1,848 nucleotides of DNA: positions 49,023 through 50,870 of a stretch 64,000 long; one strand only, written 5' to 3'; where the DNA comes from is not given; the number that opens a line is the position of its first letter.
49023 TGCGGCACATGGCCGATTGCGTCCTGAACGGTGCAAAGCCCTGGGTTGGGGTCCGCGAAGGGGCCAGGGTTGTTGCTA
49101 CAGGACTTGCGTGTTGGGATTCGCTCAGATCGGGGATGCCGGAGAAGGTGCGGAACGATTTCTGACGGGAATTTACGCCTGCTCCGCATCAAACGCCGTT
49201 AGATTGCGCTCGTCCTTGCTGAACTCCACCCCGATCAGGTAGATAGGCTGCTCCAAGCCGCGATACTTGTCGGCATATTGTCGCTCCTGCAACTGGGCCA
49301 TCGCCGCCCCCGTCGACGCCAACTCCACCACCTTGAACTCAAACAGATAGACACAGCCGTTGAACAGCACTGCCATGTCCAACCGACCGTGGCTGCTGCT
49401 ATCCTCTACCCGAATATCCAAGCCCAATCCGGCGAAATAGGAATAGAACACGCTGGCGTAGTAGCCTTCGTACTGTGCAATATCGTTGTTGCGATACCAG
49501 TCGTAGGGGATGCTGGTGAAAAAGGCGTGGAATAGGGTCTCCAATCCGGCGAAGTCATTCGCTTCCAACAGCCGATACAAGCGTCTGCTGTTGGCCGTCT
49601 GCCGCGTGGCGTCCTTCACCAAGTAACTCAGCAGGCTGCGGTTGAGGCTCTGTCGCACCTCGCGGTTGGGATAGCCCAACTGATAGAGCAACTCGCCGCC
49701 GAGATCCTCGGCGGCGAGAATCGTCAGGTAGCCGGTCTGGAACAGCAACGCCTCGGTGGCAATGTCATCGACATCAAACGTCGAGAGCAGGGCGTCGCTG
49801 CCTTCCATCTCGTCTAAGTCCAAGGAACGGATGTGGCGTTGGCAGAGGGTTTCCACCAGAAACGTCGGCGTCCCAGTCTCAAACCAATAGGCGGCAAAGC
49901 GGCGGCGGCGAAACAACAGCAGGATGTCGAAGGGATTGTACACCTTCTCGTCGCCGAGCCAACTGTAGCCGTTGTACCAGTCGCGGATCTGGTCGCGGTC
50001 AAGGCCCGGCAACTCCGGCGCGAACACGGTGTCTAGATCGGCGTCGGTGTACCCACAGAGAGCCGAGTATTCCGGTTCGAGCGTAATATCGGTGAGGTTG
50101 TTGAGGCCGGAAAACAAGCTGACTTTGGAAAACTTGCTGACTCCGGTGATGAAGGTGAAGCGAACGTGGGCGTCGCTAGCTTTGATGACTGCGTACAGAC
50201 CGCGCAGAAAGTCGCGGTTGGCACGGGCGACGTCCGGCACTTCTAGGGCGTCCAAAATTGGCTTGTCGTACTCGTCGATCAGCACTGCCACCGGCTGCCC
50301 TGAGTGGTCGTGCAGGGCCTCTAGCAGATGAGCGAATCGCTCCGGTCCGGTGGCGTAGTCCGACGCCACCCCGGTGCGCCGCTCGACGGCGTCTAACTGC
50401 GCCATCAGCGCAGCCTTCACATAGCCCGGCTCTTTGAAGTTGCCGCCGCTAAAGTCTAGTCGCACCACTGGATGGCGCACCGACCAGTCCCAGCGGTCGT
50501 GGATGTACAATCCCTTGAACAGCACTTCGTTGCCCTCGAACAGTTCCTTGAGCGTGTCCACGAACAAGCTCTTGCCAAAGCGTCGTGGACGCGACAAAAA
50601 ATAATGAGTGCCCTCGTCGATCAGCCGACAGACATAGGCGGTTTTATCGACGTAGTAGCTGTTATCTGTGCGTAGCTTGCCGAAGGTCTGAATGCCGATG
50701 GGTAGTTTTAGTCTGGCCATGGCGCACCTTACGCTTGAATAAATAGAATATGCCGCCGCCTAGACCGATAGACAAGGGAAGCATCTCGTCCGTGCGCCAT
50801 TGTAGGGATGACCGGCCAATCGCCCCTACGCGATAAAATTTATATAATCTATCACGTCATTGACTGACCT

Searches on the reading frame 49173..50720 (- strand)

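Call 22: search_protein_families(library=pfam, proteins=[window:49173-50720:-], max_evalue=0.00001)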
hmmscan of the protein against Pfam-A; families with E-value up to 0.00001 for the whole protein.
window:49173-50720:- (515 aa): 2 families
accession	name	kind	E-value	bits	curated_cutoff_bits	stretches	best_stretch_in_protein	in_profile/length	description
PF09820.16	AAA-ATPase_like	-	4.1e-62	210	26.1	1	7-203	1-201/201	Predicted AAA-ATPase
PF08011.17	PDDEXK_9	-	2.7e-20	72.7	25.5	1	416-507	1-102/105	PD-(D/E)XK nuclease superfamily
